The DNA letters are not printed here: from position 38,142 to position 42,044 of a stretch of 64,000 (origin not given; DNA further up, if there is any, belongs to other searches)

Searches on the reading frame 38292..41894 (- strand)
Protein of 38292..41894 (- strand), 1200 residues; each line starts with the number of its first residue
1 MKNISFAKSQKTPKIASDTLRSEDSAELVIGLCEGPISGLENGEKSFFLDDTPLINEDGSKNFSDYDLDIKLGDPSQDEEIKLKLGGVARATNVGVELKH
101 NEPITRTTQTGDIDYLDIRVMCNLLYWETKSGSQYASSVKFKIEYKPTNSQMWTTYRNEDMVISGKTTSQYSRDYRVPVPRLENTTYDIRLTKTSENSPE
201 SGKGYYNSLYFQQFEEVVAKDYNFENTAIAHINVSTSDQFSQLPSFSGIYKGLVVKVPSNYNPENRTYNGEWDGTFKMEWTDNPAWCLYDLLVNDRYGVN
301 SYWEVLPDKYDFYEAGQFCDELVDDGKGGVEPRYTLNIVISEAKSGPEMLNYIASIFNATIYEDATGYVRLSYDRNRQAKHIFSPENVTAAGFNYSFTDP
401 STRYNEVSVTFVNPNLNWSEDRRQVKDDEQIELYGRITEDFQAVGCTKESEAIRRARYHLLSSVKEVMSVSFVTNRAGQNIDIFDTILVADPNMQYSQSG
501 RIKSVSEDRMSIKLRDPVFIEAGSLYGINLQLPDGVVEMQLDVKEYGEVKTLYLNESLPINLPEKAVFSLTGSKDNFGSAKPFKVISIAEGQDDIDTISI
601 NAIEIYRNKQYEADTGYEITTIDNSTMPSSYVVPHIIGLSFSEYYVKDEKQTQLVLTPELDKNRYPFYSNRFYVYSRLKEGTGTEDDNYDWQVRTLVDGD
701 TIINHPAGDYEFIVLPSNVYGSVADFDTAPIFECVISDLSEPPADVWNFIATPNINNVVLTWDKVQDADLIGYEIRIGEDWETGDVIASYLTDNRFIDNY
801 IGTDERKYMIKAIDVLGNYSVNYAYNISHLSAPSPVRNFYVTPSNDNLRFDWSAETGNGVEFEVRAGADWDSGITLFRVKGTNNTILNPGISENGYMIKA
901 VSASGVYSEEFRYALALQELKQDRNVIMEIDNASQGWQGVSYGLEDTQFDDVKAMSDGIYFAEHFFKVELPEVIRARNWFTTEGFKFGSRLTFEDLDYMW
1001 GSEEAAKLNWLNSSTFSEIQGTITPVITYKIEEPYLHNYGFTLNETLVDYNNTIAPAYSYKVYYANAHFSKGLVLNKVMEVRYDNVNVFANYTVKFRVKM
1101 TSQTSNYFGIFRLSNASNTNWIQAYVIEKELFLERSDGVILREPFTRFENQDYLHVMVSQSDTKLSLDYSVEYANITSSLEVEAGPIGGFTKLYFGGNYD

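Call 37: search_protein_families(library=phrogs, proteins=[window:38292-41894:-])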
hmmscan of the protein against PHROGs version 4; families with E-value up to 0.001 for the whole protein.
window:38292-41894:- (1200 aa): 13 families
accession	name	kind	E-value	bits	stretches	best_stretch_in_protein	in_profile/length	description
phrog_31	-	tail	7.7e-164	548.6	1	9-1104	269-1185/1565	central tail fiber J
phrog_1727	-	tail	3.6e-120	403.4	1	10-858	13-830/1174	tail protein and host specificity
phrog_2589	-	tail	1.2e-118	397.9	1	8-634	14-619/3686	tail protein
phrog_2148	-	tail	1e-40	140.9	1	265-762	2-466/901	tail fiber protein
phrog_10652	-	unknown function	1.4e-38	133.9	1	257-508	1-256/328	-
phrog_7997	-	tail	1.3e-37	130.7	1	308-815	3-491/589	tail protein and host specificity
phrog_14774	-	unknown function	2.8e-30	106.1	1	129-337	8-209/212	-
phrog_4346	-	unknown function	3.5e-22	79.6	1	9-171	7-163/600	-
phrog_15723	-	unknown function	1.7e-15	58.3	1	306-472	21-190/223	-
phrog_30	-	tail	6e-15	56.6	1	10-290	8-279/544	minor tail protein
phrog_5616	-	tail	3.5e-11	43.1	1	279-498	238-466/873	tail fiber protein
phrog_10903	-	unknown function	7.6e-07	28.9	0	371-468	31-126/954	-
phrog_23466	-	unknown function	3e-05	24.1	0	344-491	78-221/358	-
